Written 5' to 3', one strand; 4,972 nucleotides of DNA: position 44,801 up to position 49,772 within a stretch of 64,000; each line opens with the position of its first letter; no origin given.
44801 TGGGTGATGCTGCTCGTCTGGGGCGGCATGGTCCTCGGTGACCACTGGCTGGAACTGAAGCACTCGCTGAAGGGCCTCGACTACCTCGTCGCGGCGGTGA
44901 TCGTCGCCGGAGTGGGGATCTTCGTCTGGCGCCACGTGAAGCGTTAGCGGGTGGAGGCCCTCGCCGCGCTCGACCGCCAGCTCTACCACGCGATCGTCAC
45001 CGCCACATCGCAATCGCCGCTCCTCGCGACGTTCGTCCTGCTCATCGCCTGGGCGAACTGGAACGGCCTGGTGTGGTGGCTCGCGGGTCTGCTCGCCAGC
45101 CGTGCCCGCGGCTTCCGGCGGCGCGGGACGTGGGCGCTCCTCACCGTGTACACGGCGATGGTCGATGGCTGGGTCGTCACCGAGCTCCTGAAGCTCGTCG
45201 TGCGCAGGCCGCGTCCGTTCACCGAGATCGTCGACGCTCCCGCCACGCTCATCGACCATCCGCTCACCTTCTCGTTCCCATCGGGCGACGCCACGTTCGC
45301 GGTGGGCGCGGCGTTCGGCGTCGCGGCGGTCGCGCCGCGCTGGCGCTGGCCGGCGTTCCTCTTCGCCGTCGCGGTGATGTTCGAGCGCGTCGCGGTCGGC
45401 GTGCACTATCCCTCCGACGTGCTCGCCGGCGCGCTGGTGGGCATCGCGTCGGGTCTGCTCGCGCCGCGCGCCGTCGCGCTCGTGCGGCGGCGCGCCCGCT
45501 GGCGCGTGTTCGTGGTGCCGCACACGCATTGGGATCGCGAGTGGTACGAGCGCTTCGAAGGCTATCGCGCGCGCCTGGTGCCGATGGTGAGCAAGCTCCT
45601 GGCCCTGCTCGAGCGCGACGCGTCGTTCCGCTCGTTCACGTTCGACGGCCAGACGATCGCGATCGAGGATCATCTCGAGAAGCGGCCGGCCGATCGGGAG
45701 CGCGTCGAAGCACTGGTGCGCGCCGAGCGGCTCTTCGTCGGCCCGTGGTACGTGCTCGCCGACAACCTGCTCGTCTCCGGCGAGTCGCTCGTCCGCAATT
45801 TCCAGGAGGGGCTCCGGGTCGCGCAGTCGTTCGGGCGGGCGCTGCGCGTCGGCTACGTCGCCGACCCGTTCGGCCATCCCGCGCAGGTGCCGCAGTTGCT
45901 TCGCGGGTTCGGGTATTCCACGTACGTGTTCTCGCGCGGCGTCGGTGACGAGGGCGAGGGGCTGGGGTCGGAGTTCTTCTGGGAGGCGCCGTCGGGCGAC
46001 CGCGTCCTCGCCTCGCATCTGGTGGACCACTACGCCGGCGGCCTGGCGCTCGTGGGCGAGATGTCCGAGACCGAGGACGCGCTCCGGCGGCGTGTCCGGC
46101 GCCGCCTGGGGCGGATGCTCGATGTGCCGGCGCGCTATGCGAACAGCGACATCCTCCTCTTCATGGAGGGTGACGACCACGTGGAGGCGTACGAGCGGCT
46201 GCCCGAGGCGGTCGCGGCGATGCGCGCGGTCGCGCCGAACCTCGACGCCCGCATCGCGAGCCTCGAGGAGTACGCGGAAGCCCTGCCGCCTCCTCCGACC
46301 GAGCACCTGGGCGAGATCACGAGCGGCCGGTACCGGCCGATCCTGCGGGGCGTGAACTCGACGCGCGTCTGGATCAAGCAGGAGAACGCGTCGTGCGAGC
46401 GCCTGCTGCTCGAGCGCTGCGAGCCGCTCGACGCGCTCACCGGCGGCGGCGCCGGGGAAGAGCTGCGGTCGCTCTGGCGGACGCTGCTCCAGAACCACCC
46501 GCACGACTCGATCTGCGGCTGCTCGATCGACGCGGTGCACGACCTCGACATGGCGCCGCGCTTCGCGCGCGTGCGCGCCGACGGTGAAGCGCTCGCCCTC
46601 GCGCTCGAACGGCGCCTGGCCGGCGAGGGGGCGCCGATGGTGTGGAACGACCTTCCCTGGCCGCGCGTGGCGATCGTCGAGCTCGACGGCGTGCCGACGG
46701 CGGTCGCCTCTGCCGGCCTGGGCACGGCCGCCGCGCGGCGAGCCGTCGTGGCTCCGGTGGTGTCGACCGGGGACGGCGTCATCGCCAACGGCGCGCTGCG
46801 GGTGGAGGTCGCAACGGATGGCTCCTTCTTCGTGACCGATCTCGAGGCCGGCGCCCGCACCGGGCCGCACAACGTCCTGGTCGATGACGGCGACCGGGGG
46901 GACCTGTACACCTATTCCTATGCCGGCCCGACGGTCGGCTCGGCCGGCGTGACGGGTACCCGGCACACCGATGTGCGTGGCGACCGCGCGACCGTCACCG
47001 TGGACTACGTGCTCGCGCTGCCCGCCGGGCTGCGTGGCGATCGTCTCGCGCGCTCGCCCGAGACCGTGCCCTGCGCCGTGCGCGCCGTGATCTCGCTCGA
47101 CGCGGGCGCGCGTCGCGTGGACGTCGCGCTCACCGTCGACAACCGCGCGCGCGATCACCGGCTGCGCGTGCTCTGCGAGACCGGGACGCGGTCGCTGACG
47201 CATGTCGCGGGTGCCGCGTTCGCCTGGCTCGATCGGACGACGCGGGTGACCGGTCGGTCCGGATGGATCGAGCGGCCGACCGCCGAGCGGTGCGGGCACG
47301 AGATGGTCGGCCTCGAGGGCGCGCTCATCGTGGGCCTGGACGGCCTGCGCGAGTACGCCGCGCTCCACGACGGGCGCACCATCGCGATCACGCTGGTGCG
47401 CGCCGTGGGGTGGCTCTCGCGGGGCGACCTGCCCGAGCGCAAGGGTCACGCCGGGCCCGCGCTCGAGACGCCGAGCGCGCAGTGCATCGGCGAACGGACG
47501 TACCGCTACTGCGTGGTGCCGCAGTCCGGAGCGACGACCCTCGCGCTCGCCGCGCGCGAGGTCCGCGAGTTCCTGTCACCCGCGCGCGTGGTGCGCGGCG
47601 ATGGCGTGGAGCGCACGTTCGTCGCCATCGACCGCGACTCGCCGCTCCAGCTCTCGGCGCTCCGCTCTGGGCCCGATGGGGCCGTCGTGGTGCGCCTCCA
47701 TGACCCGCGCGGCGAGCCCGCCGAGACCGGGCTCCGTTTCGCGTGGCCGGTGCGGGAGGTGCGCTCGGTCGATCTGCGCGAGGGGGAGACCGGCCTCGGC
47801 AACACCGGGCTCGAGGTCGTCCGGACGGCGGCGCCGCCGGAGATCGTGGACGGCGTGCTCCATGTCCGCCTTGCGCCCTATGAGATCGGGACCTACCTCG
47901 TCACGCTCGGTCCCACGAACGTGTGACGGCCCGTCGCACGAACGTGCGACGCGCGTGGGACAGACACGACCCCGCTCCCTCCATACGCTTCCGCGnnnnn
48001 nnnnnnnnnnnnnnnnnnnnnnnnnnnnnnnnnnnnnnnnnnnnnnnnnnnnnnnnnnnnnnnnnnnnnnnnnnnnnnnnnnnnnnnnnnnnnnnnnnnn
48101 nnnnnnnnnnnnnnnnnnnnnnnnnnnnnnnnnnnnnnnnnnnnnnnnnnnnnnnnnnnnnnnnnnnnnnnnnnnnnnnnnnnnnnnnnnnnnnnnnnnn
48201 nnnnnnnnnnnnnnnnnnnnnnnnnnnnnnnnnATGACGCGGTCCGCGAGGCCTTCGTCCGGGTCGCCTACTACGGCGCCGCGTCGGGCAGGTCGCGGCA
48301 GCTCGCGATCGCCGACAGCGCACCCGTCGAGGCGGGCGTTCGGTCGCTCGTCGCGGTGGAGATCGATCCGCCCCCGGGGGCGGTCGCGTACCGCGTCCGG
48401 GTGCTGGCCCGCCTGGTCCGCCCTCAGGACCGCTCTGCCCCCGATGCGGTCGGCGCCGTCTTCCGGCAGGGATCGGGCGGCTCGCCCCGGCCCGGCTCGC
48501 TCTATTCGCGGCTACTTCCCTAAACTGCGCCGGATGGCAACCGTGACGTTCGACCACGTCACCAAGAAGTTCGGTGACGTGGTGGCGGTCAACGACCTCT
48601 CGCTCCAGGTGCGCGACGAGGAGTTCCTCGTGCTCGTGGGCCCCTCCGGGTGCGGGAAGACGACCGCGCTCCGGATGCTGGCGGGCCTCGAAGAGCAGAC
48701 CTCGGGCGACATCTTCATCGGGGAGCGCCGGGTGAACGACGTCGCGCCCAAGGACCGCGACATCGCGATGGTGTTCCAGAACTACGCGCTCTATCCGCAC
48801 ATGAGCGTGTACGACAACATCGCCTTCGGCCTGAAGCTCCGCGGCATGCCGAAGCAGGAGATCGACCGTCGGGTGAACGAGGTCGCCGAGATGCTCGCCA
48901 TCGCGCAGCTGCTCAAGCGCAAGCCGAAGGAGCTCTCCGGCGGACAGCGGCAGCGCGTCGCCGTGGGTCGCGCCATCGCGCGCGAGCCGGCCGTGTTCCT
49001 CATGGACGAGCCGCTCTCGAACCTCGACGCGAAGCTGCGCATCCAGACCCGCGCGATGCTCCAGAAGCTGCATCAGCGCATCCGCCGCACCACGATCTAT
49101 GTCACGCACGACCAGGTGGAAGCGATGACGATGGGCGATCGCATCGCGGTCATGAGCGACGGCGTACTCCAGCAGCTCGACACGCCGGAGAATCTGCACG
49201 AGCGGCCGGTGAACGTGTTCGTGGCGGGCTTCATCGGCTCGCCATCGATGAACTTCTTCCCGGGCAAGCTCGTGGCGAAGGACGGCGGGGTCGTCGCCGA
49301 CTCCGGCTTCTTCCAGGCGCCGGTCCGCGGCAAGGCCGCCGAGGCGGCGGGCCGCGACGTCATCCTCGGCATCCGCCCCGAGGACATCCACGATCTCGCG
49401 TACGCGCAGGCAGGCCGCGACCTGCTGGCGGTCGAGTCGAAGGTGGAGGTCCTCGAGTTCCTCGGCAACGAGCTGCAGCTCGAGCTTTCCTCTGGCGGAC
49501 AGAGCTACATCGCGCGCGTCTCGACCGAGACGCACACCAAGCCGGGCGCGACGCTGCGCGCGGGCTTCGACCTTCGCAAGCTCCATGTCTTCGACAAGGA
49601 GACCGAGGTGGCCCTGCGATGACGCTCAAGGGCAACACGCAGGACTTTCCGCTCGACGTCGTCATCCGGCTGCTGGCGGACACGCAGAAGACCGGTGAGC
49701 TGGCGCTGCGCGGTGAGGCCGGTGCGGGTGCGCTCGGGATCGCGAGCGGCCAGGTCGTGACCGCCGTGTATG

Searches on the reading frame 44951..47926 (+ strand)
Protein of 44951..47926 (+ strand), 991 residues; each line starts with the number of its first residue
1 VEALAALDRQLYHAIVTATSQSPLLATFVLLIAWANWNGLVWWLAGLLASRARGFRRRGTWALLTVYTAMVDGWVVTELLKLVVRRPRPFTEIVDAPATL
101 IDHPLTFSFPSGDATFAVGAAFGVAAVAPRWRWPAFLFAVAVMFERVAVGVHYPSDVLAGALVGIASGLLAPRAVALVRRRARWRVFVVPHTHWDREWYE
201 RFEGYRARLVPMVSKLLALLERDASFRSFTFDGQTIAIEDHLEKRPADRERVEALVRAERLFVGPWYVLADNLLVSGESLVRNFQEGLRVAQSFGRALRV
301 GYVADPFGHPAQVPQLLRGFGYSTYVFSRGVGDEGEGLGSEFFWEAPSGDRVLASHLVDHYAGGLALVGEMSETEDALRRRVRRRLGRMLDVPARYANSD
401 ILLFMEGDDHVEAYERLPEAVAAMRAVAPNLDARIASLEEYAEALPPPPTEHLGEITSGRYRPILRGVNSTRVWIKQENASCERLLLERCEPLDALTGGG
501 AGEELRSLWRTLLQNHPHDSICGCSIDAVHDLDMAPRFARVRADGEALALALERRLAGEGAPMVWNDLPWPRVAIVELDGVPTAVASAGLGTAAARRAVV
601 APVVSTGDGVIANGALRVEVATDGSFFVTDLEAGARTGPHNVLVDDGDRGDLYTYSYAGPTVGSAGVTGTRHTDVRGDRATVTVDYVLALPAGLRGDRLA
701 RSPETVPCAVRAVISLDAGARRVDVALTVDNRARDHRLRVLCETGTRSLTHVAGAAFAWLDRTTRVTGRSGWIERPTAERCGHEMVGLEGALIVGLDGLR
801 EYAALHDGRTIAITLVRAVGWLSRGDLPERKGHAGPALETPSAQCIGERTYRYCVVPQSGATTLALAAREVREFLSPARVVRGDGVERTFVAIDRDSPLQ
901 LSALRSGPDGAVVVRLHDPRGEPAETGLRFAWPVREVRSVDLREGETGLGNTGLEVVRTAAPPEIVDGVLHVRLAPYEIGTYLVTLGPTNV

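Call 62: search_protein_families(library=pfam, proteins=[window:44951-47926:+], max_evalue=0.00001)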
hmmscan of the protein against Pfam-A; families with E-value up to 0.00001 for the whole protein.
window:44951-47926:+ (991 aa): 3 families
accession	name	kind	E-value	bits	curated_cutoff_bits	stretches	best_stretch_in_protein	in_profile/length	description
PF01074.27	Glyco_hydro_38N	-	4.2e-36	125.2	25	1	186-447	2-257/270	Glycosyl hydrolases family 38 N-terminal domain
PF01569.27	PAP2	-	1.2e-19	70.8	27.2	1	67-175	6-125/130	PAP2 superfamily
PF09261.16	Alpha-mann_mid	-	3.1e-10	40.4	31.1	1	466-549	4-89/96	Alpha mannosidase middle domain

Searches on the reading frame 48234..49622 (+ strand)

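Call 63: search_protein_families(library=pfam, proteins=[window:48234-49622:+], max_evalue=0.00001)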
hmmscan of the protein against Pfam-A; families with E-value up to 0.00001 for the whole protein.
window:48234-49622:+ (462 aa): 3 families
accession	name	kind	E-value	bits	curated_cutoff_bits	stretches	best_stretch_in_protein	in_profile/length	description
PF00005.33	ABC_tran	-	2.1e-32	113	25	1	119-261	1-136/137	ABC transporter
PF17912.7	OB_MalK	-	1.7e-13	51.6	27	1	335-385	1-53/53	MalK OB fold domain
PF08402.16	TOBE_2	-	1.5e-06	28.6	21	1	378-453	1-76/76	TOBE domain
